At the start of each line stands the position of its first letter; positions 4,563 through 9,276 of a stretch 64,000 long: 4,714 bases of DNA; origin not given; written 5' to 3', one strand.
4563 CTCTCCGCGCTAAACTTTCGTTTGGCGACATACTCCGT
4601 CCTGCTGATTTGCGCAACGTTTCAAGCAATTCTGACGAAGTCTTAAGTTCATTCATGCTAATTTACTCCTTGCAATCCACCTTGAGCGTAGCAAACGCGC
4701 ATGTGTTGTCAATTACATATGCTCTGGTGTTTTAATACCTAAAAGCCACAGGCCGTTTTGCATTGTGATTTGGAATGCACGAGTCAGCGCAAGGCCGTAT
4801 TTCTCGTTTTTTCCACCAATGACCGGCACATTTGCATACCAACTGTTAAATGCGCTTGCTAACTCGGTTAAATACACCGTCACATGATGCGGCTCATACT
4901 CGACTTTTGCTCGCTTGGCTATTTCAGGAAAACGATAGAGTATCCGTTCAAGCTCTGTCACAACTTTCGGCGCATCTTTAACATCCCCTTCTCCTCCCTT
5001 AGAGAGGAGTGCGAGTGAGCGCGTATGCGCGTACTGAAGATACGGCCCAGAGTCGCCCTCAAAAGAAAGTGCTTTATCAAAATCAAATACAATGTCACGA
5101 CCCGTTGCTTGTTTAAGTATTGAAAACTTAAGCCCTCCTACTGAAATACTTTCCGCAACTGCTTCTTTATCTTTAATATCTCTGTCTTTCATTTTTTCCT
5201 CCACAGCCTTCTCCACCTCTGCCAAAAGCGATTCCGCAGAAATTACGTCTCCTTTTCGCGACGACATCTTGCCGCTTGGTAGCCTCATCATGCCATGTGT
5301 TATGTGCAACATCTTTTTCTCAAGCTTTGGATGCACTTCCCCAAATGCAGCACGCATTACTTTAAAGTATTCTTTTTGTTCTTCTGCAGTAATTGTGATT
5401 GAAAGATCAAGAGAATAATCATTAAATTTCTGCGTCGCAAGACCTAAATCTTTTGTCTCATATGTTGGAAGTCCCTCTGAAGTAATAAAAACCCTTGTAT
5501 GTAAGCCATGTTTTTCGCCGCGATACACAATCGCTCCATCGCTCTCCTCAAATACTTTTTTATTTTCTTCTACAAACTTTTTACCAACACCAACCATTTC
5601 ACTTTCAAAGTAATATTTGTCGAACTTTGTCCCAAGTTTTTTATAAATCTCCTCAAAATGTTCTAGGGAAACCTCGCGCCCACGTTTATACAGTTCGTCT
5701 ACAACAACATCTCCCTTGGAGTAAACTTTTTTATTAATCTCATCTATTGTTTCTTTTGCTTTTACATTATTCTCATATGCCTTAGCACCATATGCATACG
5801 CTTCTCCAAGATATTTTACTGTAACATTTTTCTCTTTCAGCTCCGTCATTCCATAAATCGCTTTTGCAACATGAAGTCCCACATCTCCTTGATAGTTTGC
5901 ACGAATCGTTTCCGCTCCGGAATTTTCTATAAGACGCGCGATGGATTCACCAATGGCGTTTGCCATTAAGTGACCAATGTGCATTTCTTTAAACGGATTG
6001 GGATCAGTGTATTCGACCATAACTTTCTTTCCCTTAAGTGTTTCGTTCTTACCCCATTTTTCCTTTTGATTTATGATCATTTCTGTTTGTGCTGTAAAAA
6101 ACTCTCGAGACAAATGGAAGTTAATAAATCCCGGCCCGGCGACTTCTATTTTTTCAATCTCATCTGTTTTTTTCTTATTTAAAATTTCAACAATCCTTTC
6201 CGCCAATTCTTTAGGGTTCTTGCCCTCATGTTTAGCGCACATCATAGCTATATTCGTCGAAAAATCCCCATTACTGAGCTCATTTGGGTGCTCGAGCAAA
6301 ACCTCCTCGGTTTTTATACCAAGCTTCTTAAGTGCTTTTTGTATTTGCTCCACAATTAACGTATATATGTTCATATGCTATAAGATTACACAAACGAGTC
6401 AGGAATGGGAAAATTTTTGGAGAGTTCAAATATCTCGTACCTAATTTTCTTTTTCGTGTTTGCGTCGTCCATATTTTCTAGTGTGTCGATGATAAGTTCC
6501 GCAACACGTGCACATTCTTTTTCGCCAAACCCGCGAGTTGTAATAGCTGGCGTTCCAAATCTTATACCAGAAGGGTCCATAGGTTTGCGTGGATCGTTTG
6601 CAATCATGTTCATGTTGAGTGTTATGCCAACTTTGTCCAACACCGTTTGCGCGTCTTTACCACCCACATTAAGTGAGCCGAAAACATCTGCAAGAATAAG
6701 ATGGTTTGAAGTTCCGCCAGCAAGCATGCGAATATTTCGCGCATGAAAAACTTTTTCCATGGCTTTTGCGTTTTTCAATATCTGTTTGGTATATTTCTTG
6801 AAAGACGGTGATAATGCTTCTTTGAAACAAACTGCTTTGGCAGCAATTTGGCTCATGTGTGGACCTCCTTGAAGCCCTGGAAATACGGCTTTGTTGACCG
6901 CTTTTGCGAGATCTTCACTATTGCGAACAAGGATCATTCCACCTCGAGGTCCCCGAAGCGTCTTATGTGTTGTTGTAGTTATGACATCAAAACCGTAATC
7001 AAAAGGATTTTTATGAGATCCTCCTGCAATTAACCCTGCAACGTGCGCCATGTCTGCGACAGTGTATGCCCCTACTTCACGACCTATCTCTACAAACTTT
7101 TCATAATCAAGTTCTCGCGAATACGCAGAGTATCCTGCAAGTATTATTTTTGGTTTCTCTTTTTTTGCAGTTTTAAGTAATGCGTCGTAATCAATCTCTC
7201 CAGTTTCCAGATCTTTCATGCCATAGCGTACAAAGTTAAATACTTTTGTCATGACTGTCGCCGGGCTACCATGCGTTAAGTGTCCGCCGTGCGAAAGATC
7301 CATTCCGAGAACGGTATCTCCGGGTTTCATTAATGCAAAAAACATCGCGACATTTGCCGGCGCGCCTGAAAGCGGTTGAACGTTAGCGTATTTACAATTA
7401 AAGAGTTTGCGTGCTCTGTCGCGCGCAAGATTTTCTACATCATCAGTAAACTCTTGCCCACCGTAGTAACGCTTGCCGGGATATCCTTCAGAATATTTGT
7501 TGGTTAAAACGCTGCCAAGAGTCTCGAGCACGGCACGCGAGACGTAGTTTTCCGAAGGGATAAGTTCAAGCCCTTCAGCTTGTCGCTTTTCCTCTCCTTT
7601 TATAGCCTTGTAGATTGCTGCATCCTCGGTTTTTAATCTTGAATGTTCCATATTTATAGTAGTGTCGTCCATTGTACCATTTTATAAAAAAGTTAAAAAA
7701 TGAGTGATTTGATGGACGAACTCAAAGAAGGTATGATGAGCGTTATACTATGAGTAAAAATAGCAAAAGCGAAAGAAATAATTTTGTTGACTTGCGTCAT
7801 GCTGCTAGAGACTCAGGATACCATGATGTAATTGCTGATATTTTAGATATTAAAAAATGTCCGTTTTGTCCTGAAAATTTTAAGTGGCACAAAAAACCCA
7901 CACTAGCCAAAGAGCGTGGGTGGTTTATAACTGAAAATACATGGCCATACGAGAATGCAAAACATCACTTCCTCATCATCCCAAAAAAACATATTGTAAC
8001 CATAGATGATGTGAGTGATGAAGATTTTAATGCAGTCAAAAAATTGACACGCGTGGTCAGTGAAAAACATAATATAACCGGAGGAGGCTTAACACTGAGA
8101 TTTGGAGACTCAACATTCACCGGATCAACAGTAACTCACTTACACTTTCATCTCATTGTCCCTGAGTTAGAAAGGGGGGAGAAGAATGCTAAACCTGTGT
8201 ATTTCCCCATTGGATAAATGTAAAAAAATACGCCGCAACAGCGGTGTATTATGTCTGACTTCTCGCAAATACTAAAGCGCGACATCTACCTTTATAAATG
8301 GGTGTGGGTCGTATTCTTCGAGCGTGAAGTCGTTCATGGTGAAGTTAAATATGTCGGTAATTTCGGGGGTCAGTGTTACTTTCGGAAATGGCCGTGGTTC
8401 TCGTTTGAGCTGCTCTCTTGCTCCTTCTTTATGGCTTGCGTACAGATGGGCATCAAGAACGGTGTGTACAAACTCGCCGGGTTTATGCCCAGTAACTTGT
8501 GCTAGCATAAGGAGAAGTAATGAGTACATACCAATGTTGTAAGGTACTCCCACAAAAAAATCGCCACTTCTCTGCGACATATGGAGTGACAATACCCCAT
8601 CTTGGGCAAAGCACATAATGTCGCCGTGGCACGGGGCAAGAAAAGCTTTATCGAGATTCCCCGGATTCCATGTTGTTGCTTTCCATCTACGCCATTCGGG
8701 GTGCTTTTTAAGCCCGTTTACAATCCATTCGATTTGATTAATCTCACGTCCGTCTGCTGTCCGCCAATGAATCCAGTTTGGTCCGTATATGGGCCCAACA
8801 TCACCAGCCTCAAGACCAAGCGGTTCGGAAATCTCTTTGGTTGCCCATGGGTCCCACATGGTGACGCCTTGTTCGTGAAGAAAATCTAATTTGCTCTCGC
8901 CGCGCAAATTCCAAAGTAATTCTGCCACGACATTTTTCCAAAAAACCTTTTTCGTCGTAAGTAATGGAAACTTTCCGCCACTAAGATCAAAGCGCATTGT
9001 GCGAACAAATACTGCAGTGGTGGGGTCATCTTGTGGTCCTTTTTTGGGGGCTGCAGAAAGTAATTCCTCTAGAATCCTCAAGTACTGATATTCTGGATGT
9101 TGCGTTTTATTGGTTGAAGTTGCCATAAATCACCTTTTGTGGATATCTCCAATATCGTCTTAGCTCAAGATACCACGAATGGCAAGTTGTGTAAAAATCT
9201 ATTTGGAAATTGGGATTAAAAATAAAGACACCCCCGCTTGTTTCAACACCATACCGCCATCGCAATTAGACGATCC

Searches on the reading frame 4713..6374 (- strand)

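Call 34: search_protein_families(library=pfam, proteins=[window:4713-6374:-], max_evalue=0.0001)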
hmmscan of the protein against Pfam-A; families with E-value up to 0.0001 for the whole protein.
window:4713-6374:- (553 aa): 3 families
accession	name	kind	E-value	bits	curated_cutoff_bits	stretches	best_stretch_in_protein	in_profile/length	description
PF00750.26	tRNA-synt_1d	-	1.5e-33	116.7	23.3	1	100-432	5-349/349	tRNA synthetases class I (R), catalytic domain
PF03485.21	Arg_tRNA_synt_N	-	9.2e-25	87.5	21.5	1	7-88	3-85/85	Arginyl tRNA synthetase N terminal domain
PF05746.21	DALR_1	-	3.3e-22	79.2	22.3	1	446-553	1-117/117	DALR anticodon binding domain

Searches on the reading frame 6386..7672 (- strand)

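Call 34: search_protein_families(library=pfam, proteins=[window:6386-7672:-], max_evalue=0.0001)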
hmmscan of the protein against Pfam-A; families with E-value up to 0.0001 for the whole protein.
window:6386-7672:- (428 aa): 2 families
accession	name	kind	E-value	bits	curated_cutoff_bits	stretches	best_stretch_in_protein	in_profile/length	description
PF00464.25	SHMT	-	5.2e-153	509.8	27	1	13-394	1-399/399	Serine hydroxymethyltransferase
PF00155.27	Aminotran_1_2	-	6.3e-10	39.2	19.7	1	85-317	49-298/361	Aminotransferase class I and II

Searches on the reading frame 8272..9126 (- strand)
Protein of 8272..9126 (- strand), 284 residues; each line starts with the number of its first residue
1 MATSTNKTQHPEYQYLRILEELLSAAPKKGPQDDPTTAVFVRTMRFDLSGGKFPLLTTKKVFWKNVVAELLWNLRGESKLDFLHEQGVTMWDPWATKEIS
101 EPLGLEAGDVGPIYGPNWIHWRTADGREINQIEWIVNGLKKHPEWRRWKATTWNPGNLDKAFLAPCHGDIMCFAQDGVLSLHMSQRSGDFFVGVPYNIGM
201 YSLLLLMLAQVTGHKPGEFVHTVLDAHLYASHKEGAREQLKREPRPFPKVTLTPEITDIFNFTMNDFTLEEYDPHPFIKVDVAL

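Call 73: search_protein_families(library=pfam, proteins=[window:8272-9126:-], max_evalue=0.0001)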
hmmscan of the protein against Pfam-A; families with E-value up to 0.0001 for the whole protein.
window:8272-9126:- (284 aa): 1 family
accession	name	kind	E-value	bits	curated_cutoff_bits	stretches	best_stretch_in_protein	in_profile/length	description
PF00303.24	Thymidylat_synt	-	5.5e-86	288.4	24.3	1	14-283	2-265/266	Thymidylate synthase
